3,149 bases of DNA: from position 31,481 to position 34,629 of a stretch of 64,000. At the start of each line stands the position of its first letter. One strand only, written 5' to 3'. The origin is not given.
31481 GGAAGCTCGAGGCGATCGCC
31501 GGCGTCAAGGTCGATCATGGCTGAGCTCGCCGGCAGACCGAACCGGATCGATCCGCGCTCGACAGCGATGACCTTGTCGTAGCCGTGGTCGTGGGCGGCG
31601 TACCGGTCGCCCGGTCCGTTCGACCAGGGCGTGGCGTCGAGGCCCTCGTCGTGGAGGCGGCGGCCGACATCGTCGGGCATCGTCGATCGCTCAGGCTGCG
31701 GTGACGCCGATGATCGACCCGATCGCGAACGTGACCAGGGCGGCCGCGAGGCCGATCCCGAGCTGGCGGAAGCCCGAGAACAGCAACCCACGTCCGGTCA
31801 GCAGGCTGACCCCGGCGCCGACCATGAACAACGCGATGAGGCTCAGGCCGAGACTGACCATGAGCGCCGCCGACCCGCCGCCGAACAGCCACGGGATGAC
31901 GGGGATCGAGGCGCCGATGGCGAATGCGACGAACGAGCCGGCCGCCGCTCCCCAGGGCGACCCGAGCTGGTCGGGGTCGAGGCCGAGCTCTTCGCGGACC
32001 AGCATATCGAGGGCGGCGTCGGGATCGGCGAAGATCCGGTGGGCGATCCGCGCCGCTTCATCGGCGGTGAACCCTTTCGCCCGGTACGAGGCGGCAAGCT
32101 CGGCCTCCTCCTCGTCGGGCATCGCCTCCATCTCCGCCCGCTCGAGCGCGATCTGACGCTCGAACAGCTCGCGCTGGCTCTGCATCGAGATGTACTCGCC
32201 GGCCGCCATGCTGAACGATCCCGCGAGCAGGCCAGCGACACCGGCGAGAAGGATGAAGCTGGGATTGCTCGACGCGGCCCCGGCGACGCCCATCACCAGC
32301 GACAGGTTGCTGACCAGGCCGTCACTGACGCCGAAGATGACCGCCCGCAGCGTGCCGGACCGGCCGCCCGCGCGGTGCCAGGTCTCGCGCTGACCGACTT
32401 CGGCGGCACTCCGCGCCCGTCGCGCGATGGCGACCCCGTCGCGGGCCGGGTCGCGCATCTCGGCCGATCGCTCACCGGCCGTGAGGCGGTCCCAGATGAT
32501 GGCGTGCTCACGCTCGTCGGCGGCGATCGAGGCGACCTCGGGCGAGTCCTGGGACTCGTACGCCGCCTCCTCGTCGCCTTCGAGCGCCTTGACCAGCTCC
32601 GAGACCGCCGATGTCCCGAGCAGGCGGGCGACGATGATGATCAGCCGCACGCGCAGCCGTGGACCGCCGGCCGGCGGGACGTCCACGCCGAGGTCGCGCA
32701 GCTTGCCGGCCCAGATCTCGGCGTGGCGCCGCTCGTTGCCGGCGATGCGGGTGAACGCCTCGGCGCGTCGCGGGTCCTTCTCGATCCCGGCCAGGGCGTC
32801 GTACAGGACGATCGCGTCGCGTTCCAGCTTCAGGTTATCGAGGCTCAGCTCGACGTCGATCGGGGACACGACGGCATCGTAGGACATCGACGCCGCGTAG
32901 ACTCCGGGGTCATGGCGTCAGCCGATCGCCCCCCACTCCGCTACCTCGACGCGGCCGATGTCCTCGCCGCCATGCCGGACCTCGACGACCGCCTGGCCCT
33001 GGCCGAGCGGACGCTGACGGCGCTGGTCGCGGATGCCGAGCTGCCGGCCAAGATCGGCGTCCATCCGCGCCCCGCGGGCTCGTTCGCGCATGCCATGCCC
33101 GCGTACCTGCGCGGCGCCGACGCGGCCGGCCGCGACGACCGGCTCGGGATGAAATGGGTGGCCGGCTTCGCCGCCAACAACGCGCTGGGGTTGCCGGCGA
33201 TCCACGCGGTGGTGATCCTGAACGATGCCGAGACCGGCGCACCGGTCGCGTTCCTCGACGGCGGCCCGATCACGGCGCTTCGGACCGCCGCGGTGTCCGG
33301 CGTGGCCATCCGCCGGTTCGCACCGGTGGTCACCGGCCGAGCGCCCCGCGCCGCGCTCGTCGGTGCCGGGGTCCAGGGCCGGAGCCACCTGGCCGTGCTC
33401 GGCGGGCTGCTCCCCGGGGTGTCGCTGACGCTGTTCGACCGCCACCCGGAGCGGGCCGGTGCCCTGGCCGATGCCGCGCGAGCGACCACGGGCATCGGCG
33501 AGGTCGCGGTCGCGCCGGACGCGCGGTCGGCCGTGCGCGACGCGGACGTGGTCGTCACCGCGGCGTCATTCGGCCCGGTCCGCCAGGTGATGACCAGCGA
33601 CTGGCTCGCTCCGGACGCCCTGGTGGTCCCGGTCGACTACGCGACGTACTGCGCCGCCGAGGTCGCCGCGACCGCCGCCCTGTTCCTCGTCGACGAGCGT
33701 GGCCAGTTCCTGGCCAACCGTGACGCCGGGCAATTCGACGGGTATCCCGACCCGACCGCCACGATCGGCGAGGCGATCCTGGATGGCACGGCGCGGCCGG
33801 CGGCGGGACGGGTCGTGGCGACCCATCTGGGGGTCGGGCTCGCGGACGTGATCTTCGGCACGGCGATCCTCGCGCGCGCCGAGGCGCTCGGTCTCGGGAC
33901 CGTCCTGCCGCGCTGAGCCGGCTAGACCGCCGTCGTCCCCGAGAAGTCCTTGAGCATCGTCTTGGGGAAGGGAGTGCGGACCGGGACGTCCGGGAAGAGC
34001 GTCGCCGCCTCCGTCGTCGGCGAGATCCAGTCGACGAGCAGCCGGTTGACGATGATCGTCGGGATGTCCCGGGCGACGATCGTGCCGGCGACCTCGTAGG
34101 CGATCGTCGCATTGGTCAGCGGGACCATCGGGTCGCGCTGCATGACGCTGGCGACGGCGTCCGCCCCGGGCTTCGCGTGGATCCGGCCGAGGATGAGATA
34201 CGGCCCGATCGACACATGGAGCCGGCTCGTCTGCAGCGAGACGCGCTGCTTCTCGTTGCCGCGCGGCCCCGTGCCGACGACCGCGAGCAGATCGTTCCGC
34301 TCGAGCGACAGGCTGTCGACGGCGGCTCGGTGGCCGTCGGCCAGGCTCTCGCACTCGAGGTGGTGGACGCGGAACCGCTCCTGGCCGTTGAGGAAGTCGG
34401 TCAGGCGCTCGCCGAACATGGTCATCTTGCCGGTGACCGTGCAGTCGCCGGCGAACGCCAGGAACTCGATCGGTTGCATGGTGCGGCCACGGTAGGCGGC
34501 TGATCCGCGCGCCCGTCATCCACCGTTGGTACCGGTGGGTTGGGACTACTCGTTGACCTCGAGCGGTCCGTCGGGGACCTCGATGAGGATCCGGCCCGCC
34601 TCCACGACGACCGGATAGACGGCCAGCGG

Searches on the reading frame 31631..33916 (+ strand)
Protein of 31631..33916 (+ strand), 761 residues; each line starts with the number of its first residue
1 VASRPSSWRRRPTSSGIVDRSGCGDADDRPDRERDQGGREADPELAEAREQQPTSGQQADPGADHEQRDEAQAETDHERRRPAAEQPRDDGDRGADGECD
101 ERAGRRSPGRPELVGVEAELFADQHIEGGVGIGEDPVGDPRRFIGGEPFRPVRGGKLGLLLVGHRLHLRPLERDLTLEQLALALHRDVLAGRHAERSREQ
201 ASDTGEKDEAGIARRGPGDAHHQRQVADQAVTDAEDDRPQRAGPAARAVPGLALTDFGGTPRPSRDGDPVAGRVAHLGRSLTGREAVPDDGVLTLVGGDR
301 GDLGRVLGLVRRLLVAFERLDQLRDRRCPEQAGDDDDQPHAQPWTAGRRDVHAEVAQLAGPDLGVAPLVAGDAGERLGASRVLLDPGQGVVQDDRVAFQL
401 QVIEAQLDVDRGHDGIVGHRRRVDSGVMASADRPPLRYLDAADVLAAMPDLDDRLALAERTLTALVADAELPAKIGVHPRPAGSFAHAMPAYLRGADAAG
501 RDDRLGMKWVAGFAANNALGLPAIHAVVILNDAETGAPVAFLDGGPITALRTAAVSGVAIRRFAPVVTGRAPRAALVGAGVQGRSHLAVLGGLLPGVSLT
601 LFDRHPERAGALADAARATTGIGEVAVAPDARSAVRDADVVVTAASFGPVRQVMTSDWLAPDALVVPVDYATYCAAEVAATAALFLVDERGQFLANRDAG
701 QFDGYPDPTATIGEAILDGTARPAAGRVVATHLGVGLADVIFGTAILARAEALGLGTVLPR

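Call 36: search_protein_families(library=pfam, proteins=[window:31631-33916:+], max_evalue=0.001)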
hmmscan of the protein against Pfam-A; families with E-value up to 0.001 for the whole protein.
window:31631-33916:+ (761 aa): 2 families
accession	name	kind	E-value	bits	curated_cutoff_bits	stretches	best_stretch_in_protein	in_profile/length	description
PF02423.21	OCD_Mu_crystall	-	2.2e-30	106.2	24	1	470-666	37-222/314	Ornithine cyclodeaminase/mu-crystallin family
PF13460.12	NAD_binding_10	-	0.00049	20.5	27.2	1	596-650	19-73/184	NAD(P)H-binding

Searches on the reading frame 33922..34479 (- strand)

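Call 36: search_protein_families(library=pfam, proteins=[window:33922-34479:-], max_evalue=0.001)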
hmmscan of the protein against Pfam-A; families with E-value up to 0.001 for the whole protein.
window:33922-34479:- (185 aa): 1 family
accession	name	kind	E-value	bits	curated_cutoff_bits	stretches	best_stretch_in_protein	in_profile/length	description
PF20660.2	DUF6812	-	0.00069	20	27.1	0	15-36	2-24/53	Family of unknown function (DUF6812)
